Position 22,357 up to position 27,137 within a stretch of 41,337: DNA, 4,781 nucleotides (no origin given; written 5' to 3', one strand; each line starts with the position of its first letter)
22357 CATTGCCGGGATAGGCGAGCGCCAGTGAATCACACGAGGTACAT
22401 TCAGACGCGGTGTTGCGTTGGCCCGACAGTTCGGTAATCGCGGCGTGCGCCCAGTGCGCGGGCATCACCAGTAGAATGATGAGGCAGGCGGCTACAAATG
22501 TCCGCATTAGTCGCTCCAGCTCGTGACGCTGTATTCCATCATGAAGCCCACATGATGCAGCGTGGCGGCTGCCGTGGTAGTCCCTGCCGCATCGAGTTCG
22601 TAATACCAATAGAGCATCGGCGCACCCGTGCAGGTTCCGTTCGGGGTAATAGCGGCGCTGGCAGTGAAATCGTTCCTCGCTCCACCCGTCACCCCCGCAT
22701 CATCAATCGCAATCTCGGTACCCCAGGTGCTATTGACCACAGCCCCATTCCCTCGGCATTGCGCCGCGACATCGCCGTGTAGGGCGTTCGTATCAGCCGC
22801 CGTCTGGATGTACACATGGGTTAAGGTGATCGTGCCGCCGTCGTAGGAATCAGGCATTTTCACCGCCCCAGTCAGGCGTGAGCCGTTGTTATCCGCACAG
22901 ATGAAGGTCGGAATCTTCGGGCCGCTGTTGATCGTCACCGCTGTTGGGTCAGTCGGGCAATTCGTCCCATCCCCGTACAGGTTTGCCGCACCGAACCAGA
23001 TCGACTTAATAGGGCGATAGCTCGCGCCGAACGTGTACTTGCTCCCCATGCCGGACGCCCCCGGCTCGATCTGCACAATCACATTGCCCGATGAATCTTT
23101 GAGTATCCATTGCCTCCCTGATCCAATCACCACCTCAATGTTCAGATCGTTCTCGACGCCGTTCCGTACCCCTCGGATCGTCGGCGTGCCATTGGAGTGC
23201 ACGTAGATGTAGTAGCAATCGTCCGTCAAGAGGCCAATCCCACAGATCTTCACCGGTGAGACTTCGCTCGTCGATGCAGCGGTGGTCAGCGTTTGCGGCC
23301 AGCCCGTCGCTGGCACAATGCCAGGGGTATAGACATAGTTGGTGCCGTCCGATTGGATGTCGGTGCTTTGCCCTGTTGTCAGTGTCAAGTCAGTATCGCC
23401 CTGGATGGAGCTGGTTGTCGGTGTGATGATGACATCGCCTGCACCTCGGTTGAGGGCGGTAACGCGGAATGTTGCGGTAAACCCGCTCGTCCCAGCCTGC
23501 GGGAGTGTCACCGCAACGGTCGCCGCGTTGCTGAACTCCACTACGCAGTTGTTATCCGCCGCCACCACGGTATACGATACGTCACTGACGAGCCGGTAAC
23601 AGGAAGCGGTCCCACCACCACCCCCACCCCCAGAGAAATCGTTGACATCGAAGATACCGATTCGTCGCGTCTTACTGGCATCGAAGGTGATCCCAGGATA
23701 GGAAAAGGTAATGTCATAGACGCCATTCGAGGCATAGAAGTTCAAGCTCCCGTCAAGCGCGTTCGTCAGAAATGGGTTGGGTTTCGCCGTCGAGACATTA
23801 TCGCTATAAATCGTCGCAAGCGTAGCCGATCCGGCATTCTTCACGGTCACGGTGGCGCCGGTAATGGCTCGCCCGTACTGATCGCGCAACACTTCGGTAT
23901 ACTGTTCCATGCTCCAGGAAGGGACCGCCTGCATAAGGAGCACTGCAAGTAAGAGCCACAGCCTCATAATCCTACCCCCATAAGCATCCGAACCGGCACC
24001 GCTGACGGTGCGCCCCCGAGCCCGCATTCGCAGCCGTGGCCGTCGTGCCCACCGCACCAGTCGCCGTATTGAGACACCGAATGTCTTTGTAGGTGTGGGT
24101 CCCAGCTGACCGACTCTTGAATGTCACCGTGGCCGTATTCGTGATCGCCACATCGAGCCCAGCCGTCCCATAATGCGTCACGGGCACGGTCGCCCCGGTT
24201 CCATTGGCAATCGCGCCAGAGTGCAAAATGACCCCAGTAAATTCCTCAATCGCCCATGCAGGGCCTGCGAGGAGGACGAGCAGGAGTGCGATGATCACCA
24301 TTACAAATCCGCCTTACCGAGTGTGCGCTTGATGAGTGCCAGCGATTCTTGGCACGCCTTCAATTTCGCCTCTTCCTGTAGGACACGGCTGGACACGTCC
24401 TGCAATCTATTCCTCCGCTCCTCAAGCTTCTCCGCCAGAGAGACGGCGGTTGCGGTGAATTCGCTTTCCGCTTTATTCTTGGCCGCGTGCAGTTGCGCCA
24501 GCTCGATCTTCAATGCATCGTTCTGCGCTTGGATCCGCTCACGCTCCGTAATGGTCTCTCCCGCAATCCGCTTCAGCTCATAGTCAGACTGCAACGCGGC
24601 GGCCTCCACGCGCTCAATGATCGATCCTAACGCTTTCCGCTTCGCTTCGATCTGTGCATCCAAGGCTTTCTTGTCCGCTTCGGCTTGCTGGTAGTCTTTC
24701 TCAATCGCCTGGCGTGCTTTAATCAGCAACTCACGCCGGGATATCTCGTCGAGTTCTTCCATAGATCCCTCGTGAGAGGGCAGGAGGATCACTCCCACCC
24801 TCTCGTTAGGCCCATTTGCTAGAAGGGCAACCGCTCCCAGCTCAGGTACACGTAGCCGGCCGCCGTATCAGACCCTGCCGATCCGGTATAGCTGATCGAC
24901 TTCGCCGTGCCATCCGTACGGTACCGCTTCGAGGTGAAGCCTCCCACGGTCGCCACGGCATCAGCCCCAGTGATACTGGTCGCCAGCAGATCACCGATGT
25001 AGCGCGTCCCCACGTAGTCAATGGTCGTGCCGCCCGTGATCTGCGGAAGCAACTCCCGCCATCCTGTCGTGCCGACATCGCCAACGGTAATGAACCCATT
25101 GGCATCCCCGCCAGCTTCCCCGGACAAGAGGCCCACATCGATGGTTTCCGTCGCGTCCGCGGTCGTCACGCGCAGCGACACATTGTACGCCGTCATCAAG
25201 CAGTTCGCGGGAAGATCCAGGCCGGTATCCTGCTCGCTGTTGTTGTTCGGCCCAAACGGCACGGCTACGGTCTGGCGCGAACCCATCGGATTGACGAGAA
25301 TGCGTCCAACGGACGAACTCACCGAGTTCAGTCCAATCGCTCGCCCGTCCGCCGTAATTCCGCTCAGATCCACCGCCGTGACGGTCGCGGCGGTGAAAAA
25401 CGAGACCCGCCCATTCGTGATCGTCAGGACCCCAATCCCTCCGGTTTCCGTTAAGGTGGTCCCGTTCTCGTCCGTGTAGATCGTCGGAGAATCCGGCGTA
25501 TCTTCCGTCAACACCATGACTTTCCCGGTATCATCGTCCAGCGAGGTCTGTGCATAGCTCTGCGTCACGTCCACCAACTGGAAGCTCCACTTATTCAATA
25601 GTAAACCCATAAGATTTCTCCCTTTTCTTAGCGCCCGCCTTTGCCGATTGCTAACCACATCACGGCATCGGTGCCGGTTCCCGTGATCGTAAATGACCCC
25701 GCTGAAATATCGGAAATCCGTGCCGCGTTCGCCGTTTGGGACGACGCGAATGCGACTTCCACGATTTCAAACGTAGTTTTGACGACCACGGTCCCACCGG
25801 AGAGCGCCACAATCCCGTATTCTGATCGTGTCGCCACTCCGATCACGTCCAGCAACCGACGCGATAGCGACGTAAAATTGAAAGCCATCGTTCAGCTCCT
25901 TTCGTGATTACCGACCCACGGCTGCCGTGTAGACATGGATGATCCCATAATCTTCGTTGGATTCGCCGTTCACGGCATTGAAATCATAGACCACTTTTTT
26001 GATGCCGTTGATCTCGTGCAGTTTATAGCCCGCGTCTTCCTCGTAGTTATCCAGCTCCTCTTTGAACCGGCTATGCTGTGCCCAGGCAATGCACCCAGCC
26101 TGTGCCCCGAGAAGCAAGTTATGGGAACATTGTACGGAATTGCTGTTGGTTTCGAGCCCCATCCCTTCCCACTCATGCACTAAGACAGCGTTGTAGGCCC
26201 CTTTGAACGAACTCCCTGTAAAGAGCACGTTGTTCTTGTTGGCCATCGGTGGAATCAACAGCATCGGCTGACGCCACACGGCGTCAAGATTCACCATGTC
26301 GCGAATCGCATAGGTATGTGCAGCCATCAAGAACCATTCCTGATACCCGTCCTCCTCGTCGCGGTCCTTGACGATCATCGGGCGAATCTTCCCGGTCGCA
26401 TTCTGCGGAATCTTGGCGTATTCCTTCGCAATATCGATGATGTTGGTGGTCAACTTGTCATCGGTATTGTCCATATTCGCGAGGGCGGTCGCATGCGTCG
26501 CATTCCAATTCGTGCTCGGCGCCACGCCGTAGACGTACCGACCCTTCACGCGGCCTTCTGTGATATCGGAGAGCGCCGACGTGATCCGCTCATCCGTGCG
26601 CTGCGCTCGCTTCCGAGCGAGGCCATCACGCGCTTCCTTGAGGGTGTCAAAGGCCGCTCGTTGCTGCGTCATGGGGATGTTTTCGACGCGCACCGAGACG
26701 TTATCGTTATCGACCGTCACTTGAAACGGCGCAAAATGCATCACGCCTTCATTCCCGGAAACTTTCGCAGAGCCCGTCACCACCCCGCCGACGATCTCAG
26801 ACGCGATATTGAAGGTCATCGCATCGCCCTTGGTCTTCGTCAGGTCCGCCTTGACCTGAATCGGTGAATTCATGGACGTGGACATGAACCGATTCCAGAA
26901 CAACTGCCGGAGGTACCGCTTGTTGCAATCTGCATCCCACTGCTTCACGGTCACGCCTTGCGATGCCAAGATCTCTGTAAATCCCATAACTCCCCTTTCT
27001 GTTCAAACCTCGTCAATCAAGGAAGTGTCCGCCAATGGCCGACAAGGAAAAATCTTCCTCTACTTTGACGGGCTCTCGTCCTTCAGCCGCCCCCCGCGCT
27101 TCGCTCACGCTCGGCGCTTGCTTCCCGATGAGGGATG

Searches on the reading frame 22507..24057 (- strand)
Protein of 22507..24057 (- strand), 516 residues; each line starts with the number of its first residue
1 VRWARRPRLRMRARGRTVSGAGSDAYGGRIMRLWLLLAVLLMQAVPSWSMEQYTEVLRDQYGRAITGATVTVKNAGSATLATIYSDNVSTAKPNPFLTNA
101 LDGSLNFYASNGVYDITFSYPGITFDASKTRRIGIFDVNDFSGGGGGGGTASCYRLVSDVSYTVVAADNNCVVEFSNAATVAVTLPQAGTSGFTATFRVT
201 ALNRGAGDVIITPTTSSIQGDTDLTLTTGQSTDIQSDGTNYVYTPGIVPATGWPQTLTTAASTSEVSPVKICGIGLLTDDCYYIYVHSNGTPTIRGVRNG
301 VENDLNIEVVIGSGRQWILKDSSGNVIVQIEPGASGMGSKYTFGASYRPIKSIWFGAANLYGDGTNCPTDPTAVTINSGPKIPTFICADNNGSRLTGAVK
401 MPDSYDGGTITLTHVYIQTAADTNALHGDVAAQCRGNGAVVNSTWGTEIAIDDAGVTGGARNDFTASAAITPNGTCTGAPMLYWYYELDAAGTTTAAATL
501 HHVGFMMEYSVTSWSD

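Call 26: search_protein_families(library=phrogs, proteins=[window:22507-24057:-], max_evalue=0.001)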
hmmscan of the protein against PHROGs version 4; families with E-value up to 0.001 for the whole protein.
window:22507-24057:- (516 aa): 1 family
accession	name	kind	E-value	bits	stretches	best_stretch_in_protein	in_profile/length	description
phrog_21978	-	unknown function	1.2e-05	26.3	1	160-232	131-199/220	-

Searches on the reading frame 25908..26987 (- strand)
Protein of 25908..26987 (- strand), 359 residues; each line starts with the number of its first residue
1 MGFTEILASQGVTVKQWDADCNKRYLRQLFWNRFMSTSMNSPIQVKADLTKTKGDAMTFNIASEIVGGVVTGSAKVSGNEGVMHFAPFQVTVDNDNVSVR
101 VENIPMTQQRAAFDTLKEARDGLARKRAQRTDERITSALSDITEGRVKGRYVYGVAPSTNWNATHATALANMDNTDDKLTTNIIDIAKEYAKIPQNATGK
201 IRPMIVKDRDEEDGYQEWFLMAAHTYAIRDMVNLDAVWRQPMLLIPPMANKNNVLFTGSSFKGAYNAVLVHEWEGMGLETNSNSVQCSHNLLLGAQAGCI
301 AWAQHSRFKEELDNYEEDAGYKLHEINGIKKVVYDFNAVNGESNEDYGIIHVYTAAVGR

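Call 26: search_protein_families(library=phrogs, proteins=[window:25908-26987:-], max_evalue=0.001)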
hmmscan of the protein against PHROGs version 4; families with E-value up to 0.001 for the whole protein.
window:25908-26987:- (359 aa): 2 families
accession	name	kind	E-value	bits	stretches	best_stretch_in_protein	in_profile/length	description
phrog_334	-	head and packaging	8e-46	157.8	1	3-356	3-379/381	major head protein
phrog_13784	-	unknown function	5e-05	24.4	1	36-124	50-137/177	-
